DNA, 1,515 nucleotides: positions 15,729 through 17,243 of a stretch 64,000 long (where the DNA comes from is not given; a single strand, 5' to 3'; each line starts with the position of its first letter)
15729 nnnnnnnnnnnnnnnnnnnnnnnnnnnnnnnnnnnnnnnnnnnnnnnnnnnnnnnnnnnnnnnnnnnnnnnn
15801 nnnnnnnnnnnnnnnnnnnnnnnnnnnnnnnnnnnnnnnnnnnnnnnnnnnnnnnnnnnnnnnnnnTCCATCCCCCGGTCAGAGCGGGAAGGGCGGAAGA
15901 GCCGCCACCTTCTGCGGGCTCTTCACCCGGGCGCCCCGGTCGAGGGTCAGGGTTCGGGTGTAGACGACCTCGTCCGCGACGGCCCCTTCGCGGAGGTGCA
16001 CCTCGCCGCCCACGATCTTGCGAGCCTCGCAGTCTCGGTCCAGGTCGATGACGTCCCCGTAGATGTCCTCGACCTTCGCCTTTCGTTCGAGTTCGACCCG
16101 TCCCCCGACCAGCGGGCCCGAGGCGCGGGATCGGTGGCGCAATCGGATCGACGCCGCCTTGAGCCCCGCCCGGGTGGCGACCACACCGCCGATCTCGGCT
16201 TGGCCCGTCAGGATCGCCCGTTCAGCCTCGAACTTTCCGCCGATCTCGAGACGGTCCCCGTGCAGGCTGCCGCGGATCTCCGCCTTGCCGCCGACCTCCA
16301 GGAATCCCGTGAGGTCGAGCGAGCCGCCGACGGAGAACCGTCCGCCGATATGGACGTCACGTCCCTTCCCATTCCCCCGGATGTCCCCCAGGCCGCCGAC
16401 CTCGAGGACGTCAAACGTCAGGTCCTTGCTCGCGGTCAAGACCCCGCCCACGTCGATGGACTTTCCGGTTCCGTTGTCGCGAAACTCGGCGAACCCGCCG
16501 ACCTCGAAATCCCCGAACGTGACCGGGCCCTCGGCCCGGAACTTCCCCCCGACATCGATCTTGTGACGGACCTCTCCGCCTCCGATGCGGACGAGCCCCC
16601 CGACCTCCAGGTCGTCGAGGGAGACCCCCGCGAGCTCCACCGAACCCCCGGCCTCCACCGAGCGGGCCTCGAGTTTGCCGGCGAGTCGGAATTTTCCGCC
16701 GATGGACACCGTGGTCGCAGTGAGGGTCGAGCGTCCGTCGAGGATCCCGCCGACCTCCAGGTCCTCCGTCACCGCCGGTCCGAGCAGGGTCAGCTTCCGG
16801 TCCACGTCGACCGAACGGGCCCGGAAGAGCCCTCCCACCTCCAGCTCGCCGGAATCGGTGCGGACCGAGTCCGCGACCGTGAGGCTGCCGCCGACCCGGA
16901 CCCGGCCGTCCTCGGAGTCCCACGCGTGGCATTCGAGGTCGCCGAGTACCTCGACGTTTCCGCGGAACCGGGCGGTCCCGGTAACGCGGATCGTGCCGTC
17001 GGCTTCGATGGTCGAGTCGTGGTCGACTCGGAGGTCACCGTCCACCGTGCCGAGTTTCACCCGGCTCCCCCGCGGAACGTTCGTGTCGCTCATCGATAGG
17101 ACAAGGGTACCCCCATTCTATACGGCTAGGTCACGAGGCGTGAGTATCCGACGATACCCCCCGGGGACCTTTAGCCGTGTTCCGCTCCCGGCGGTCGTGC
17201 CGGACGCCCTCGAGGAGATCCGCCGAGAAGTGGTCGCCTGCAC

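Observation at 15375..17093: Large bactofilin-like beta-helix protein in an operon with a wHTH protein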

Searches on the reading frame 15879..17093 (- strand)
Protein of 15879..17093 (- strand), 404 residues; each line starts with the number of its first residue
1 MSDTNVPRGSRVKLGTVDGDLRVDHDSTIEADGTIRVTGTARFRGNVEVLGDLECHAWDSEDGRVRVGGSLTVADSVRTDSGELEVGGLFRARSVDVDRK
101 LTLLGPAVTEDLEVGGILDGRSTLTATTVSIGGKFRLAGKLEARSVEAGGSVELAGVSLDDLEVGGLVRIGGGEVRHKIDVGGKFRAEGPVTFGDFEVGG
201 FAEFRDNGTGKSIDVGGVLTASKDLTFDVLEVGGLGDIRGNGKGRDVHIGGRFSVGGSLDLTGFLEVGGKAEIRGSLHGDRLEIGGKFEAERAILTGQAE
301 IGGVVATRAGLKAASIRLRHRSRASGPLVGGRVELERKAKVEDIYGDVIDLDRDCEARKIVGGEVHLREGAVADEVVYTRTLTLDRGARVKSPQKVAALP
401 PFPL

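Call 3: search_protein_families(library=pfam, proteins=[window:15879-17093:-], max_evalue=1)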
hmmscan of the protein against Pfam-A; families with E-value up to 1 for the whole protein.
window:15879-17093:- (404 aa): 7 families
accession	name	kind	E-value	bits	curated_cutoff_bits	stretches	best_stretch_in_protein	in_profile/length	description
PF04519.19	Bactofilin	-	4.8e-07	30.4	27.9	2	230-285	35-88/98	Polymer-forming cytoskeletal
PF20597.4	pAdhesive_15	-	0.0016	18.9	23.8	1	26-94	17-86/254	Putative Ice-binding-like adhesive domain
PF18886.6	DUF5649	-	0.0039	17.9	25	1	14-45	14-47/68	Repeats of unknown function (DUF5649)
PF23981.1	DUF7305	-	0.01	16.2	27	1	17-116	76-172/185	Domain of unknown function (DUF7305)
PF22657.2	SSB_1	-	0.13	12.9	27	0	302-336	13-47/91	Another single-strand binding protein family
PF19816.4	DUF6299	-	0.16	12.2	26.8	1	21-77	5-61/114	Family of unknown function (DUF6299)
PF14930.12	Qn_am_d_aII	-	0.26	12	27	0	247-284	36-73/107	Quinohemoprotein amine dehydrogenase, alpha subunit domain II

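Call 4: search_protein_families(library=ncbifam, proteins=[window:15879-17093:-], max_evalue=1)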
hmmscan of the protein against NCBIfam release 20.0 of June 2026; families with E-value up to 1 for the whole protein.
window:15879-17093:- (404 aa): 2 families
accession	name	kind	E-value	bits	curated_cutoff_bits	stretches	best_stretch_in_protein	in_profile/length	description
TIGR04418.1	PriB_gamma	exception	0.4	10.8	72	0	305-325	16-36/96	primosomal replication protein N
TIGR04215.1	choice_anch_A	domain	0.91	9.2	29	0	19-91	9-77/255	choice-of-anchor A family protein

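Call 5: find_homologous_proteins(query=window:15879-17093:-)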
Query window:15879-17093:- (404 aa): 66 proteins with E <= 0.001 among 8000 candidates.
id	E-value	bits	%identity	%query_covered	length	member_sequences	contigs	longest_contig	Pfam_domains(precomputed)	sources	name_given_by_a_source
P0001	2.0e-127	444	56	100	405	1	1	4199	PF04519.20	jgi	jgi:cytoskeletal protein CcmA (bactofilin family)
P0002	2.5e-126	440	56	100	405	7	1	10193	PF04519.20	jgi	jgi:cytoskeletal protein CcmA (bactofilin family)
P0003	2.2e-125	437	55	100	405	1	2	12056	PF04519.20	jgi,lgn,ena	-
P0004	6.7e-120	419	53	100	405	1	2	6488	PF04519.20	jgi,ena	-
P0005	9.4e-120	419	53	100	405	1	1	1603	PF04519.20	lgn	-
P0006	2.6e-118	414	55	100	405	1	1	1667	-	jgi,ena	-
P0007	1.6e-112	395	55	97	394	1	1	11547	PF04519.20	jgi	jgi:cytoskeletal protein CcmA (bactofilin family)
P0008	7.9e-96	340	47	99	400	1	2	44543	PF04519.20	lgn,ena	-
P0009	4.2e-79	285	41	100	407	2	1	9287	PF04519.20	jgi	jgi:cytoskeletal protein CcmA (bactofilin family)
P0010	1.2e-75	273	41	100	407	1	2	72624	PF04519.20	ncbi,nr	ncbi:MAG: hypothetical protein L3K00_06045 [Thermoplasmata archaeon]|nr:hypothetical protein [Thermo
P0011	1.1e-73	267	39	100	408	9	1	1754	PF04519.20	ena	-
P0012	2.4e-72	263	39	100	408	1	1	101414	PF04519.20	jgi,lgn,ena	-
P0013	8.4e-72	261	38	100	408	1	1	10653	PF04519.20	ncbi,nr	ncbi:MAG TPA: hypothetical protein VNA15_04080 [Candidatus Angelobacter sp.]|nr:hypothetical protein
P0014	3.6e-69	252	39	100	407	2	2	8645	PF04519.20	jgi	jgi:cytoskeletal protein CcmA (bactofilin family)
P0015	7.8e-67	244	41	100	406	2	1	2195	PF04519.20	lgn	-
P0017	6.3e-63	232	40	87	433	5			PF04519.20,PF14947.13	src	-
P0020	1.7e-58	217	39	100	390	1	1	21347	PF03961.20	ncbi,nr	ncbi:MAG: hypothetical protein HY297_04605 [Thaumarchaeota archaeon]|nr:hypothetical protein [Nitros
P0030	1.6e-50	191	34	96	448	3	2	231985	PF18886.7,PF04519.20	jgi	jgi:cytoskeletal protein CcmA (bactofilin family)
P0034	4.9e-49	186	32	100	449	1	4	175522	PF04519.20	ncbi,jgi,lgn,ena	ncbi:MAG: hypothetical protein ABSG33_03575 [Candidatus Bathyarchaeia archaeon]|jgi:cytoskeletal pro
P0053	2.1e-43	167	31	97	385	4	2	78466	PF25084.2,PF04519.20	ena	-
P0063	1.4e-38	151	32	100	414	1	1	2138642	PF04519.20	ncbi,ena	-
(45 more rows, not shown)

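Call 6: search_solved_structures(query=window:15879-17093:-, max_evalue=10, show_alignments=2)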
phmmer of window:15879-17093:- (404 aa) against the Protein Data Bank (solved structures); distinct sequences matched with E-value up to 10: 3.
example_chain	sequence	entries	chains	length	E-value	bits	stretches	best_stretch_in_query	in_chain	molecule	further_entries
4aa7_A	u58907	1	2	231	0.065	15.8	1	237-311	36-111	BIFUNCTIONAL PROTEIN GLMU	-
3twd_A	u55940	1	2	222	0.065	15.8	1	237-311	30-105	Bifunctional protein glmU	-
2ozh_A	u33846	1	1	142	1.5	11.3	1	77-140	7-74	Hypothetical protein XCC2953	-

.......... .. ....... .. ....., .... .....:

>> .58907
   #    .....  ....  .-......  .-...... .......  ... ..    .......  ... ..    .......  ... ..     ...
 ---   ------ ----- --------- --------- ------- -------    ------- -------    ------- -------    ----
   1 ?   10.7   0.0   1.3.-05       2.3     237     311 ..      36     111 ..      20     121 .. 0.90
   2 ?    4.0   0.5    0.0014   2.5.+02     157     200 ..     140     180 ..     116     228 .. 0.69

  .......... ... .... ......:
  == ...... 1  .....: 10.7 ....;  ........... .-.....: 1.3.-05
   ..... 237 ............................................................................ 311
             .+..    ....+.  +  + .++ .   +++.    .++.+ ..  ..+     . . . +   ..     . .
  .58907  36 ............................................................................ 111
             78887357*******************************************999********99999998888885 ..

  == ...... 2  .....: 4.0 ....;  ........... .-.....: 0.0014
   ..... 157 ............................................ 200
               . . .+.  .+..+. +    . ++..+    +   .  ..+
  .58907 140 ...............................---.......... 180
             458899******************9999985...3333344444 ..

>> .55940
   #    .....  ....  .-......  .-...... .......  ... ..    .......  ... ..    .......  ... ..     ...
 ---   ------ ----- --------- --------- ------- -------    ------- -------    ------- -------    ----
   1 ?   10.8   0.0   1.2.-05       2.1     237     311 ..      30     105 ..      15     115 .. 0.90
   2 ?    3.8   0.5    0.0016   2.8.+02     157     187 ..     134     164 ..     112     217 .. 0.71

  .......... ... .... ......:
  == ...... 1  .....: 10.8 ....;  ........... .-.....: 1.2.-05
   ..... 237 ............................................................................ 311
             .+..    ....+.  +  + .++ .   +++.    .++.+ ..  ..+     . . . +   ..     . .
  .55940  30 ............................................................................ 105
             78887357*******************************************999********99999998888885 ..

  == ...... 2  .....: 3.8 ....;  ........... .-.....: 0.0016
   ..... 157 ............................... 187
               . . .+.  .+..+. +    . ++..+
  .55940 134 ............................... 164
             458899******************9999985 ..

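Call 9: find_encoding_contigs(protein=P0010, flank=5000, max_places=2)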
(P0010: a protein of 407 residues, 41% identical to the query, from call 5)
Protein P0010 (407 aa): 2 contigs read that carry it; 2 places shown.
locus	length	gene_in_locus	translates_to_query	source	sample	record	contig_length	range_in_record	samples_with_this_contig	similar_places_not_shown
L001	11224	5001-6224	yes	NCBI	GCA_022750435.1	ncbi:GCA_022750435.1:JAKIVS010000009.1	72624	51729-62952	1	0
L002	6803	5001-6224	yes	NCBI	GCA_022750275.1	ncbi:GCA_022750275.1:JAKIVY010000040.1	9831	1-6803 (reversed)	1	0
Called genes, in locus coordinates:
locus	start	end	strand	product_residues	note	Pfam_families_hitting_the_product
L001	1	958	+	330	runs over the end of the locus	-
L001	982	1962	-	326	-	PF00814:TsaD, PF22521:HypF_C_2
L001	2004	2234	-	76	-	-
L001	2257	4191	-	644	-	PF01702:TGT, PF14810:TGT_C2, PF01472:PUA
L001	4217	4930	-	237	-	PF03167:UDG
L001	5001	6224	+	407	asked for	PF04519:Bactofilin (faint)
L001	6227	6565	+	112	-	PF14947:HTH_45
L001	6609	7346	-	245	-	PF01061:ABC2_membrane, PF12698:ABC2_membrane_3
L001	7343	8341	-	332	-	PF00005:ABC_tran, PF13304:AAA_21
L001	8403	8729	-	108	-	PF00581:Rhodanese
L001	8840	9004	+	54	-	PF04945:YHS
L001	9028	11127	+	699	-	PF04945:YHS, PF00122:E1-E2_ATPase, PF00702:Hydrolase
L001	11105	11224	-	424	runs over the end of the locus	PF07690:MFS_1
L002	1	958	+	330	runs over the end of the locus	-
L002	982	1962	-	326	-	PF00814:TsaD, PF22521:HypF_C_2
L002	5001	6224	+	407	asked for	PF04519:Bactofilin (faint)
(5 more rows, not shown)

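Call 10: find_encoding_contigs(protein=P0034, flank=5000, max_places=2)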
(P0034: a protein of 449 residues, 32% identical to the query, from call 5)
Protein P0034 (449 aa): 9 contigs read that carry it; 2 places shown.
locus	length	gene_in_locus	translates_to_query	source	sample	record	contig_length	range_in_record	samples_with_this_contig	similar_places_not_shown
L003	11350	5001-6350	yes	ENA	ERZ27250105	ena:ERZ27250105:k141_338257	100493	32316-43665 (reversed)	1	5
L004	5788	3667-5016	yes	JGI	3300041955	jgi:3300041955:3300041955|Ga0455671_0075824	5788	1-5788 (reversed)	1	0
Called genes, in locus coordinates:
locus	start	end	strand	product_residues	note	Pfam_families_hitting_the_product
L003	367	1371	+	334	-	PF05496:RuvB_N (weak), PF25361:AAA_lid_RFC1 (faint), PF00004:AAA, PF13177:DNA_pol3_delta2, PF21960:RCF1-5-like_lid (weak), PF08542:Rep_fac_C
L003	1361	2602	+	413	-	PF03215:Rad17 (weak), PF05496:RuvB_N, PF13191:AAA_16 (faint), PF00004:AAA, PF07724:AAA_2 (faint), PF07728:AAA_5 (weak), PF13173:AAA_14 (faint), PF21960:RCF1-5-like_lid (weak)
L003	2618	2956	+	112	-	-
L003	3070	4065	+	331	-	PF00005:ABC_tran, PF13304:AAA_21 (faint), PF13732:DrrA1-3_C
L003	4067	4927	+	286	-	PF01061:ABC2_membrane, PF12698:ABC2_membrane_3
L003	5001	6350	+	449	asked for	PF04519:Bactofilin (faint)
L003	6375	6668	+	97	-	PF14947:HTH_45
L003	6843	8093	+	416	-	PF02812:ELFV_dehydrog_N, PF00208:ELFV_dehydrog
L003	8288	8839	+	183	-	PF25005:PSF2_N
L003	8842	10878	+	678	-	PF14551:MCM_N, PF17207:MCM_OB, PF00493:MCM, PF07728:AAA_5, PF01078:Mg_chelatase (weak), PF17855:MCM_lid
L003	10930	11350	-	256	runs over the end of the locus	PF09754:PAC2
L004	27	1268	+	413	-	PF03215:Rad17 (weak), PF05496:RuvB_N, PF13191:AAA_16 (faint), PF00004:AAA, PF07724:AAA_2 (faint), PF07728:AAA_5 (weak), PF13173:AAA_14 (faint), PF21960:RCF1-5-like_lid (weak)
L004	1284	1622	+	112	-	-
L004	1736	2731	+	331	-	PF00005:ABC_tran, PF13304:AAA_21 (faint), PF13732:DrrA1-3_C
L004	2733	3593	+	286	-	PF01061:ABC2_membrane, PF12698:ABC2_membrane_3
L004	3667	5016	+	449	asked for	PF04519:Bactofilin (faint)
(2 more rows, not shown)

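Call 11: find_encoding_contigs(protein=P0063, flank=5000, max_places=2)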
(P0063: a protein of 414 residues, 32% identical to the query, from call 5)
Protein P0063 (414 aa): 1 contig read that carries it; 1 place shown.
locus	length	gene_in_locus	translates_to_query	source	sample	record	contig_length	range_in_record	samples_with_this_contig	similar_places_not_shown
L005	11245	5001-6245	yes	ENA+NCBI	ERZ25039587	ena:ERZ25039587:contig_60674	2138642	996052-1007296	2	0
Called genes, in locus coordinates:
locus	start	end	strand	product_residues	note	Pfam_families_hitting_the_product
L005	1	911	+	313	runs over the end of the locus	PF00296:Bac_luciferase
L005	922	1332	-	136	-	PF01243:PNPOx_N (weak)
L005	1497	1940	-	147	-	-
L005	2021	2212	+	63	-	-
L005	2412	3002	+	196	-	-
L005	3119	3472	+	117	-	PF00005:ABC_tran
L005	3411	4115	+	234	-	PF00005:ABC_tran, PF13732:DrrA1-3_C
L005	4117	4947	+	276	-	PF01061:ABC2_membrane, PF12698:ABC2_membrane_3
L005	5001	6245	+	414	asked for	PF04519:Bactofilin (faint)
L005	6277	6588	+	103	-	PF14947:HTH_45 (weak)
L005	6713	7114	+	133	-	PF00355:Rieske, PF13806:Rieske_2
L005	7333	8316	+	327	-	PF00005:ABC_tran, PF13304:AAA_21 (weak), PF13732:DrrA1-3_C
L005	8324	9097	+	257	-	PF01061:ABC2_membrane, PF12698:ABC2_membrane_3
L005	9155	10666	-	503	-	PF01943:Polysacc_synt, PF13440:Polysacc_synt_3, PF03023:MurJ (weak), PF01554:MatE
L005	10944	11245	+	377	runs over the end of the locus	PF01663:Phosphodiest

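Call 22: predict_structure(alignment_id=A1)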
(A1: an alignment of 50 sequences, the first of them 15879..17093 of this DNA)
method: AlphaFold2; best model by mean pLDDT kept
length: 404 residues; sequences in the alignment: 50
mean_pLDDT: 97.3   pTM: 0.88
mean pLDDT of the five models: 97.3, 97.2, 97.1, 97.1, 96.9
residues with pLDDT >= 90: 396; 70-90: 7; 50-70: 1; < 50: 0
segments of 3 or more residues with pLDDT < 50: none
pLDDT, mean of each block of 10 residues (from residue 1): 89 96 97 95 98 98 97 98 97 97 98 97 97 96 97 98 98 98 98 98 98 99 99 98 99 99 98 98 98 98 98 98 98 98 98 98 98 98 97 95 85
secondary structure, 60 per line:
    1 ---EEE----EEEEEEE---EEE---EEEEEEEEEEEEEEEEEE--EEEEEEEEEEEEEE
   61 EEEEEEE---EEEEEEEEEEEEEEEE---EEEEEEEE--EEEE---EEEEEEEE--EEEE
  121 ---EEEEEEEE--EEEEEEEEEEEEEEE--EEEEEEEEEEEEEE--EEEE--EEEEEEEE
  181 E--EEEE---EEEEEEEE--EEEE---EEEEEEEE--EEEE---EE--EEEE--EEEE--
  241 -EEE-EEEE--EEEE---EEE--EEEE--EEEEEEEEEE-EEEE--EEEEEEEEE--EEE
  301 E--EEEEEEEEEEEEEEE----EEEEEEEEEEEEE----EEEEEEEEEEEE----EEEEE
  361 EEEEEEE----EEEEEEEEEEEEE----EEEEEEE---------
elements in order: E4-6 E11-17 E21-23 E27-44 E47-67 E71-86 E90-97 E100-103 E107-114 E117-120 E124-131 E134-148 E151-164 E167-170 E173-181 E184-187 E191-198 E201-204 E208-215 E218-221 E229-232 E235-238 E242-244 E246-249 E252-255 E259-261 E264-267 E270-279 E281-284 E287-295 E298-301 E304-318 E323-335 E340-351 E356-367 E372-384 E389-395

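Call 26: fold_search(model_id=the predicted structure, library=pdb)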
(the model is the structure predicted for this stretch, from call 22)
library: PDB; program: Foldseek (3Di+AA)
matches with E <= 10: 46; with E <= 0.001: 0
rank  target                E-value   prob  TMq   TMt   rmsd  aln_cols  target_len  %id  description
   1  8c50_A                1.3e-02  0.11  0.10  0.11  18.2       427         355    7  Pontibacter korlensis curli subunit CsgA (released 2023-06-28)
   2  2odl                  1.8e-01  0.06  0.12  0.13  21.2       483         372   13  Crystal structure of the HMW1 secretion domain from Haemophilus influenzae (released 2007-08-21)
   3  6p5t_A                2.5e-01  0.14  0.23  0.15  18.0       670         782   10  Surface-layer (S-layer) RsaA protein from Caulobacter crescentus bound to strontium and iodide (released 2020-01-15)
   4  6p5t_C                5.4e-01  0.09  0.22  0.14  18.6       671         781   10  Surface-layer (S-layer) RsaA protein from Caulobacter crescentus bound to strontium and iodide (released 2020-01-15)
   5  6p5t_D                6.6e-01  0.09  0.21  0.14  19.1       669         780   10  Surface-layer (S-layer) RsaA protein from Caulobacter crescentus bound to strontium and iodide (released 2020-01-15)
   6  6n2b_B                6.9e-01  0.05  0.16  0.17  35.0       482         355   11  The Crystal Structure of Caldicellulosiruptor kristjanssonii Tapirin C-terminal domain (released 2018-12-19)
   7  6ody_A                1.2e+00  0.08  0.22  0.17  13.7       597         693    5  Cryo-EM structure of Helicobacter pylori VacA hexamer (released 2019-09-25)
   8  6n2c_B                1.4e+00  0.04  0.13  0.13  15.0       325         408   14  The Crystal Structure of Caldicellulosiruptor hydrothermalis Tapirin C-terminal domain (released 2018-12-19)
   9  6n2b_A                1.4e+00  0.02  0.12  0.13  36.4       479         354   12  The Crystal Structure of Caldicellulosiruptor kristjanssonii Tapirin C-terminal domain (released 2018-12-19)
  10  6n2c_A                1.5e+00  0.09  0.20  0.20  12.8       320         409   10  The Crystal Structure of Caldicellulosiruptor hydrothermalis Tapirin C-terminal domain (released 2018-12-19)
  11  2pig_A                2.2e+00  0.01  0.09  0.10  17.3       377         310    6  Crystal structure of ydcK from Salmonella cholerae at 2.38 A resolution. Northeast Structural Genomics target SCR6 (released 2007-04-24)
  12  4i84_A                2.3e+00  0.03  0.14  0.18  15.3       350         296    9  The crystal structure of the Haemophilus influenzae HxuA secretion domain involved in the two-partner secretion pathwa (released 2013-11-13)
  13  6p5t_B                2.7e+00  0.04  0.24  0.16  17.6       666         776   10  Surface-layer (S-layer) RsaA protein from Caulobacter crescentus bound to strontium and iodide (released 2020-01-15)
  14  3p4g_B                2.7e+00  0.03  0.16  0.18  13.5       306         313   15  X-ray crystal structure of a hyperactive, Ca2+-dependent, beta-helical antifreeze protein from an Antarctic bacterium (released 2011-04-27)
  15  6pzl                  3.0e+00  0.04  0.10  0.15  12.2       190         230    9  P. mirabilis hemolysin A mutant - Q125A (released 2020-08-05)
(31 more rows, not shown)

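Call 28: search_solved_structures(query=A1, max_evalue=10, show_alignments=3)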
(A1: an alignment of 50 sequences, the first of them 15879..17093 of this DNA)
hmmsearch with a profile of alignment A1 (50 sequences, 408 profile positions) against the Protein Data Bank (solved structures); distinct sequences matched with E-value up to 10: 5.
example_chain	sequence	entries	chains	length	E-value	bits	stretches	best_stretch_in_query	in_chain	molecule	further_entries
9cuy_g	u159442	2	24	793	2.7e-07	33.3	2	34-336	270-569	Putative tail fiber protein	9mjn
2n3d_A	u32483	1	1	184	0.00089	21.7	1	215-287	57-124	Bactofilin A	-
6ria_A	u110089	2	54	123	0.0044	19.4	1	239-334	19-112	bactofilin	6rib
5b04_I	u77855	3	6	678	0.038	16.3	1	319-377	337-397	Probable translation initiation factor eIF-2B subunit epsilon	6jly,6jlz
2f9c_A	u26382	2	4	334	0.21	13.9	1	241-290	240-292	Hypothetical protein YDCK | Putative transferase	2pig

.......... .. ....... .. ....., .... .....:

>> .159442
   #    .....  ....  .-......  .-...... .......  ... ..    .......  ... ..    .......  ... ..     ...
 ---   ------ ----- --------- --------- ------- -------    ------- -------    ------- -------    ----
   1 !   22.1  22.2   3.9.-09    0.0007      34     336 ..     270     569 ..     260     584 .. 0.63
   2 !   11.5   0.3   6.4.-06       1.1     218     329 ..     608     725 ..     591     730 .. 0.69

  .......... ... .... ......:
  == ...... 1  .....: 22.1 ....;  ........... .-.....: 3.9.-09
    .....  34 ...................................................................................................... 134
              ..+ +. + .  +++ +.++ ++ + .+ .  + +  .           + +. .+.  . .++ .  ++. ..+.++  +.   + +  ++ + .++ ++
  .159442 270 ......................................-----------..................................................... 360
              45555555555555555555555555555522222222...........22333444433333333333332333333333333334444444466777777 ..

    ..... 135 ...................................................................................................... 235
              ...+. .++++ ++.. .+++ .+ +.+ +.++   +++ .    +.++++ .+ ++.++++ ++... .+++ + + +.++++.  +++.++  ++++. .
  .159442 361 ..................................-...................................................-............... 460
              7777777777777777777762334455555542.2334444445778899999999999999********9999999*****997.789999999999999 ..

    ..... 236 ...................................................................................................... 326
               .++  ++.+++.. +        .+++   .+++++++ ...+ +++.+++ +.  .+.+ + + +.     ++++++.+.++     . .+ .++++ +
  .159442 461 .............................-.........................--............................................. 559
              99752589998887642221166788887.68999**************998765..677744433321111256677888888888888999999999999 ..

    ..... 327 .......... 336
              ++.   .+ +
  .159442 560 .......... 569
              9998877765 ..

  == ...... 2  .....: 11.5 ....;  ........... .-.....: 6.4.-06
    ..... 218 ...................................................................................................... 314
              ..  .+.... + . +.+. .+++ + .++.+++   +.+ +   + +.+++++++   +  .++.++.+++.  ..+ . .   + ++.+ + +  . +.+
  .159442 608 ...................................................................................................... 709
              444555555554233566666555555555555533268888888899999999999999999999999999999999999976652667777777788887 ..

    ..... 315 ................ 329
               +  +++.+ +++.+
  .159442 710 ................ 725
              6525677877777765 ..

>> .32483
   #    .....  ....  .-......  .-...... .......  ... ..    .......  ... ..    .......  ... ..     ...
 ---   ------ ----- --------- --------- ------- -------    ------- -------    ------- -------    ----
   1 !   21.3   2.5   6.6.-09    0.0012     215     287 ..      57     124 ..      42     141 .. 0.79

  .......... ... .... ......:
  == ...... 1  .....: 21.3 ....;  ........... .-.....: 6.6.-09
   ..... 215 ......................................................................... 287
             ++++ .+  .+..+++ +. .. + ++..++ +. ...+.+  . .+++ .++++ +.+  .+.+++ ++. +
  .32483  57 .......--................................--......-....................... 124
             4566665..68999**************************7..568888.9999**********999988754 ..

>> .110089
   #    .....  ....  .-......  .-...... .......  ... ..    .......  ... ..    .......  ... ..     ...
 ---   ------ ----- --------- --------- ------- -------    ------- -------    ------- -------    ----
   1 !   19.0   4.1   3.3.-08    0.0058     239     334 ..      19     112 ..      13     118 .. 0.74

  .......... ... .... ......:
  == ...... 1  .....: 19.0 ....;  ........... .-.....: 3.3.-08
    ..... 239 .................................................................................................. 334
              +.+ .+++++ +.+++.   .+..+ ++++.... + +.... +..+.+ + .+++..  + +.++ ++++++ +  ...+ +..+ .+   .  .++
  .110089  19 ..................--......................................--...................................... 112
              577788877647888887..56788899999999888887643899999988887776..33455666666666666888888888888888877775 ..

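Call 32: find_encoding_contigs(protein=P0020, flank=5000, max_places=1)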
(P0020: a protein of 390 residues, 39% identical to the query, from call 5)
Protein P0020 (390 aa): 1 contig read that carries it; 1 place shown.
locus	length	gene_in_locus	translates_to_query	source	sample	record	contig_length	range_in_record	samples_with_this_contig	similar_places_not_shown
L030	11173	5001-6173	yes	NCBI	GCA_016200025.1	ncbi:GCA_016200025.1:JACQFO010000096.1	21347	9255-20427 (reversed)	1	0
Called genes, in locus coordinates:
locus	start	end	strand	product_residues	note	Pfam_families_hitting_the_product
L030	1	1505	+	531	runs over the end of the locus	PF01935:DUF87, PF05872:HerA_C (faint)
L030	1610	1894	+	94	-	-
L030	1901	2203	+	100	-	-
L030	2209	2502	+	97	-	-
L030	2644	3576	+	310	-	PF01544:CorA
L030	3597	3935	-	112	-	PF08753:NikR_C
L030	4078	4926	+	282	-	-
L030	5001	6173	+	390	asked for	PF03961:FapA (weak)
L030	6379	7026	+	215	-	PF00211:Guanylate_cyc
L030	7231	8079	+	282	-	PF00583:Acetyltransf_1, PF13508:Acetyltransf_7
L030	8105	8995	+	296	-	PF02737:3HCDH_N, PF00725:3HCDH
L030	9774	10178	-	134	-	PF13279:4HBT_2, PF03061:4HBT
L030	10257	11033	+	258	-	PF00378:ECH_1, PF16113:ECH_2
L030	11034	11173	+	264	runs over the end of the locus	PF00378:ECH_1, PF16113:ECH_2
